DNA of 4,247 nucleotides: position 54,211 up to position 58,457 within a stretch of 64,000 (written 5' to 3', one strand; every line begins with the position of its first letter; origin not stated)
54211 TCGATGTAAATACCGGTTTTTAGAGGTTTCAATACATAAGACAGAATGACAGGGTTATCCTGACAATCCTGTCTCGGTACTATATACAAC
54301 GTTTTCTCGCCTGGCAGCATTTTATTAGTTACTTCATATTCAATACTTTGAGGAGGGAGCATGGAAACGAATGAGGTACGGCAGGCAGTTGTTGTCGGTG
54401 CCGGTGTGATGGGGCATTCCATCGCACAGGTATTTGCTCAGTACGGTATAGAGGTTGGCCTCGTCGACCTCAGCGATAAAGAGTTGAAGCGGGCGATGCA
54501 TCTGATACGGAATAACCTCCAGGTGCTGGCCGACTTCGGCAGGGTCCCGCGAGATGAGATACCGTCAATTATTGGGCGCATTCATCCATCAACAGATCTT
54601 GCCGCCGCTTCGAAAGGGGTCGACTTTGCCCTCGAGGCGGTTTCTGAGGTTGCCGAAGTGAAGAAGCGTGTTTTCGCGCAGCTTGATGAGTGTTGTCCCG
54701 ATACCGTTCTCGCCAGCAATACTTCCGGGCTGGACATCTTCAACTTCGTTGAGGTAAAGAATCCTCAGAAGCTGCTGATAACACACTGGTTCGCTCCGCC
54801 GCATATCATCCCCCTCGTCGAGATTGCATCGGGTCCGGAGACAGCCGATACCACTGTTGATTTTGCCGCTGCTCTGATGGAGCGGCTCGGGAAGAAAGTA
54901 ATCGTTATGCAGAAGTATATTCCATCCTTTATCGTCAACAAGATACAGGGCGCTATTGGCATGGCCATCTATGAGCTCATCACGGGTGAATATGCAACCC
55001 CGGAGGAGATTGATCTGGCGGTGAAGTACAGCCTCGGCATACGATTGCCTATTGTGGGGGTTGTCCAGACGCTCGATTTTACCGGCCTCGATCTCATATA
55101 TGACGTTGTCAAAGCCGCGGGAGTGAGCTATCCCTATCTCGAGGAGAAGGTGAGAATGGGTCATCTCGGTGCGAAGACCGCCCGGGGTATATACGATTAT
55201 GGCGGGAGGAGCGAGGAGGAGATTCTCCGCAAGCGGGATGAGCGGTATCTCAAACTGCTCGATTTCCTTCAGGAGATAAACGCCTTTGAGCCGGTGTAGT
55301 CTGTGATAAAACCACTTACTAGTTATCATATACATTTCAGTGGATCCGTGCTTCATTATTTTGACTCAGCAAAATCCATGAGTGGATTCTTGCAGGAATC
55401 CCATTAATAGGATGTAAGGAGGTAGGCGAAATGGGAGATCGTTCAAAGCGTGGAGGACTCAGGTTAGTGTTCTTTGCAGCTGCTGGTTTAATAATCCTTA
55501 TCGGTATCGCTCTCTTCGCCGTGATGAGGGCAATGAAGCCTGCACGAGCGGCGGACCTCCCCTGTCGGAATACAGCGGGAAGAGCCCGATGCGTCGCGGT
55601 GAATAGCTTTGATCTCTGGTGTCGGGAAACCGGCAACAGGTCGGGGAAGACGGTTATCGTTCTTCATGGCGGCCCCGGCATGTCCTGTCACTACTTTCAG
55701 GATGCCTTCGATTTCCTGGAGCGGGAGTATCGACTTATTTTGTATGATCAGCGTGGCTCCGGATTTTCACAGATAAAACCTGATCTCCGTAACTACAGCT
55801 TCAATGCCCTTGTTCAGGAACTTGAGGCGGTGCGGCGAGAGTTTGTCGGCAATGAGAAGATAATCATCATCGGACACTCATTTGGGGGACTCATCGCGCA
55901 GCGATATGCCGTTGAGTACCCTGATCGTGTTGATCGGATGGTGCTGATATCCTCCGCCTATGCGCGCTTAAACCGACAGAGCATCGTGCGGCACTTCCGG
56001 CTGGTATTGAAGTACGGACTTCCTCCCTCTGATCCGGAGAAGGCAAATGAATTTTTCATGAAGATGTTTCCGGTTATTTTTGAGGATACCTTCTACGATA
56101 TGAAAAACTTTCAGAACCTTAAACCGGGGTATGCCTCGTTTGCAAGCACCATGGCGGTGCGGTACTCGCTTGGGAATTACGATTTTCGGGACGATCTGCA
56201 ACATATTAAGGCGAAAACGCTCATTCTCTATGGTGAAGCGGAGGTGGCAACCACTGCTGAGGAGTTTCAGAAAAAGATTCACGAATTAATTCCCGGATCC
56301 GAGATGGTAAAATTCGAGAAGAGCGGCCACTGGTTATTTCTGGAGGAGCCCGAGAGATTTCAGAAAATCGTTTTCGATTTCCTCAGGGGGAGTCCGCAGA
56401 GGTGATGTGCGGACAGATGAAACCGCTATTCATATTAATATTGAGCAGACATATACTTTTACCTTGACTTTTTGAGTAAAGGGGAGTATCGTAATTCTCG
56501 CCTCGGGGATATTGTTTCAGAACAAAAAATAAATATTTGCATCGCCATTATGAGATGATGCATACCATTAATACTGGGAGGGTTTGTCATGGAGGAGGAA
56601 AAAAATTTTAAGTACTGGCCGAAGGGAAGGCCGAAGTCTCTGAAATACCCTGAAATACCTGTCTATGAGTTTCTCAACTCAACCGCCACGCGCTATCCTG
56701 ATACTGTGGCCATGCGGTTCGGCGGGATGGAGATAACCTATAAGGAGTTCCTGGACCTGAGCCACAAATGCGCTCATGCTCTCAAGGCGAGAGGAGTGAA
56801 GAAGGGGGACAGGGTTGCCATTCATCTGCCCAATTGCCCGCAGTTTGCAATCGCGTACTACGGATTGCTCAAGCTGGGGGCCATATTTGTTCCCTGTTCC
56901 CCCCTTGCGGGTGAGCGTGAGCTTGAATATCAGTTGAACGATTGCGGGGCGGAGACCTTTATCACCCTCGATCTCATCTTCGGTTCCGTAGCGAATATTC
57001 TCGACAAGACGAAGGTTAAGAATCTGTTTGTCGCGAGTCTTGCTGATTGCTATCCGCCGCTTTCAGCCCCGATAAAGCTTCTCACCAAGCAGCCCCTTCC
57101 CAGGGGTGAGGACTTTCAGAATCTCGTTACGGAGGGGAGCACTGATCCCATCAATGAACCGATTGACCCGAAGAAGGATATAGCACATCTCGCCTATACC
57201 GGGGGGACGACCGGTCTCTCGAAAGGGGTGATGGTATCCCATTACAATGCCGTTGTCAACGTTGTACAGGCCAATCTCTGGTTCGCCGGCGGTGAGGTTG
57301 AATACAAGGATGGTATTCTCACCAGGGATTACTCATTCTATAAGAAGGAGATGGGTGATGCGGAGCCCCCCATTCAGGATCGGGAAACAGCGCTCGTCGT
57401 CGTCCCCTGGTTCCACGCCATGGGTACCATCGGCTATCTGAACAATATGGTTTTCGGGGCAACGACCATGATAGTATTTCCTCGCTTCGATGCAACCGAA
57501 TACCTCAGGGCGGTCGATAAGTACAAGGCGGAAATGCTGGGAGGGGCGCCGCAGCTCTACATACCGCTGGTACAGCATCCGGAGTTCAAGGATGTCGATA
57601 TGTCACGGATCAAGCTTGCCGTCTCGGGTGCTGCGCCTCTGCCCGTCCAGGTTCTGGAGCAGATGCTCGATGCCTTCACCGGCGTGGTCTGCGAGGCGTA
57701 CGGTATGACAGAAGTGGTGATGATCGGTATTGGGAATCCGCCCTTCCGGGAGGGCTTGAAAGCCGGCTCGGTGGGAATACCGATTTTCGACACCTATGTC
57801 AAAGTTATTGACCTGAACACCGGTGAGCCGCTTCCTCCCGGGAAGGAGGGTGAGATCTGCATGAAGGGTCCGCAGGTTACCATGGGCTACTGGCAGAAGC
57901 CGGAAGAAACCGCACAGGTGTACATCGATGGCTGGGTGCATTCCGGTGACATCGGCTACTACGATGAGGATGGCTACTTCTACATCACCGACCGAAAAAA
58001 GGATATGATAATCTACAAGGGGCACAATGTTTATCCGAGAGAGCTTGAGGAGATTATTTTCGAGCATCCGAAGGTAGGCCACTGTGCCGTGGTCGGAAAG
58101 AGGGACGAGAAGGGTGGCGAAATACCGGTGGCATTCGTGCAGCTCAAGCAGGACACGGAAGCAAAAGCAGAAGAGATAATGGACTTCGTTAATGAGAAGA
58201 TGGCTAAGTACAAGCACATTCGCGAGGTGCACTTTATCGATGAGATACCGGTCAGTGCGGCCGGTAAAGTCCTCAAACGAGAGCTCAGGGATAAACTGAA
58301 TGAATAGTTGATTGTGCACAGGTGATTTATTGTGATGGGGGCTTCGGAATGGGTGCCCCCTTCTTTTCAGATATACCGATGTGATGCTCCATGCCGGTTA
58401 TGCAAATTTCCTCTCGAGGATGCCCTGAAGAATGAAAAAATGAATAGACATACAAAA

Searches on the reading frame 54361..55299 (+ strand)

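Call 28: search_protein_families(library=pfam, proteins=[window:54361-55299:+], max_evalue=0.00001)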
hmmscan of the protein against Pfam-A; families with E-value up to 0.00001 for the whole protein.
window:54361-55299:+ (312 aa): 2 families
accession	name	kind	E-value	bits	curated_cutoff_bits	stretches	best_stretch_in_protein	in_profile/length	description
PF02737.24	3HCDH_N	-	4.1e-52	177.2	22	1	9-184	2-178/180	3-hydroxyacyl-CoA dehydrogenase, NAD binding domain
PF00725.27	3HCDH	-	2e-13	51.1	22.1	1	190-280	2-97/97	3-hydroxyacyl-CoA dehydrogenase, C-terminal domain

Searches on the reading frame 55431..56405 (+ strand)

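Call 28: search_protein_families(library=pfam, proteins=[window:55431-56405:+], max_evalue=0.00001)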
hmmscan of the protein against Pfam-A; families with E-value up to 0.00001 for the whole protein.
window:55431-56405:+ (324 aa): 4 families
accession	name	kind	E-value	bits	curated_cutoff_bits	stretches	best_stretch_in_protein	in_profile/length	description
PF00561.26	Abhydrolase_1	-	1.3e-31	110.6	25.8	1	74-180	2-103/245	alpha/beta hydrolase fold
PF12697.13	Abhydrolase_6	-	3e-22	80.8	26.3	1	75-310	1-214/217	Alpha/beta hydrolase family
PF12146.15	Hydrolase_4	-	2.3e-19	70.1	27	1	73-185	5-119/239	Serine aminopeptidase, S33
PF12695.13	Abhydrolase_5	-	3e-06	27.6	27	0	132-175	47-89/164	Alpha/beta hydrolase family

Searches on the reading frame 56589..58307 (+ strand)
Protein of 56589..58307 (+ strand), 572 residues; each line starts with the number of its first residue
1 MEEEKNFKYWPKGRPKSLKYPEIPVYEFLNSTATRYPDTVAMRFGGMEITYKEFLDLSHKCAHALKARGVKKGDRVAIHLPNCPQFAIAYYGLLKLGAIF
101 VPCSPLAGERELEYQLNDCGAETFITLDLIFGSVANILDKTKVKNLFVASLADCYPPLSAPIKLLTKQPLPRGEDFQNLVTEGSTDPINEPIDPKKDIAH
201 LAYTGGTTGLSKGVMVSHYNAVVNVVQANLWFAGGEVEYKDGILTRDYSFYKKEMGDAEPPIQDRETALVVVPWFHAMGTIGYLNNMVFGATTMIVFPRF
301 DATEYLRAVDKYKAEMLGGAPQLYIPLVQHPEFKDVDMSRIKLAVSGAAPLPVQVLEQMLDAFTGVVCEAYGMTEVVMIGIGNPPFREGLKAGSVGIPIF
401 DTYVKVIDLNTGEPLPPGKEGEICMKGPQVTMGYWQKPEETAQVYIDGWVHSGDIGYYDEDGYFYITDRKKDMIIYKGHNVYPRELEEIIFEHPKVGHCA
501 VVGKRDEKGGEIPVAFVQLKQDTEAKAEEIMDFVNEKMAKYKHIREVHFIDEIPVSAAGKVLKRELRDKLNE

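Call 28: search_protein_families(library=pfam, proteins=[window:56589-58307:+], max_evalue=0.00001)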
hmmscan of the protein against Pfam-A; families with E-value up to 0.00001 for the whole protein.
window:56589-58307:+ (572 aa): 2 families
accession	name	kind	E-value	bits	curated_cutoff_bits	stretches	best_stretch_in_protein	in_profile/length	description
PF00501.34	AMP-binding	-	1.7e-86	290.9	29.9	1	31-435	3-384/384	AMP-binding enzyme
PF13193.12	AMP-binding_C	-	4e-20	72.9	24.5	1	485-560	1-76/76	AMP-binding enzyme C-terminal domain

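Call 77: search_protein_families(library=ncbifam, proteins=[window:56589-58307:+], max_evalue=0.00001)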
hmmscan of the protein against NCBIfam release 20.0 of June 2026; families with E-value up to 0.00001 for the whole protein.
window:56589-58307:+ (572 aa): 108 families (the best 25 are shown)
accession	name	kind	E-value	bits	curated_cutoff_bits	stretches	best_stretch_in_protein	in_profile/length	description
NF005220.0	PRK06710.1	equivalog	6.8e-133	443.7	1116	2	265-568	249-551/563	long-chain-fatty-acid--CoA ligase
NF006181.0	PRK08314.1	subfamily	1e-127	426.8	705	2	266-569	246-553/563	long-chain-fatty-acid--CoA ligase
NF004837.0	PRK06187.1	subfamily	4.4e-127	424.5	476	1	24-571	9-523/531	long-chain-fatty-acid--CoA ligase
NF004114.0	PRK05605.1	equivalog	1e-122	410.4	766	2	263-571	262-570/575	long-chain-fatty-acid--CoA ligase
NF004822.0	PRK06178.1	equivalog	2.9e-122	409.1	782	1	6-571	18-568/571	acyl-CoA synthetase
NF005463.0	PRK07059.1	subfamily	5.9e-116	388.1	869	1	7-569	6-555/557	long-chain-fatty-acid--CoA ligase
NF004229.0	PRK05677.1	subfamily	8.3e-110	367.9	879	2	266-569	252-554/563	long-chain-fatty-acid--CoA ligase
NF006182.0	PRK08316.1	subfamily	5e-104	348.6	663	2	262-571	209-518/523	fatty acyl-CoA synthetase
NF006523.0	PRK08974.1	equivalog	1.3e-102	343.8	884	1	25-569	25-552/561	long-chain-fatty-acid--CoA ligase FadD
NF009139.0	PRK12492.1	equivalog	2e-99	333.6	1018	1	25-568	26-560/562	long-chain-fatty-acid--CoA ligase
NF006442.0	PRK08751.1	equivalog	6.5e-95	318.6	1023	2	265-569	254-557/560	long-chain fatty acid--CoA ligase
NF009233.0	PRK12583.1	subfamily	8.7e-93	311.6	832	2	264-569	241-549/558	fatty acid CoA ligase family protein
TIGR03205.1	pimA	equivalog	1e-92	311.3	705.6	1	26-567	24-541/541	dicarboxylate--CoA ligase PimA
NF005801.1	PRK07656.1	equivalog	2e-90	303.8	657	2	265-567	205-500/500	FadD3 family acyl-CoA ligase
NF005702.0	PRK07514.1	subfamily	8.8e-90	301.5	558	2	267-570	200-500/506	malonyl-CoA synthase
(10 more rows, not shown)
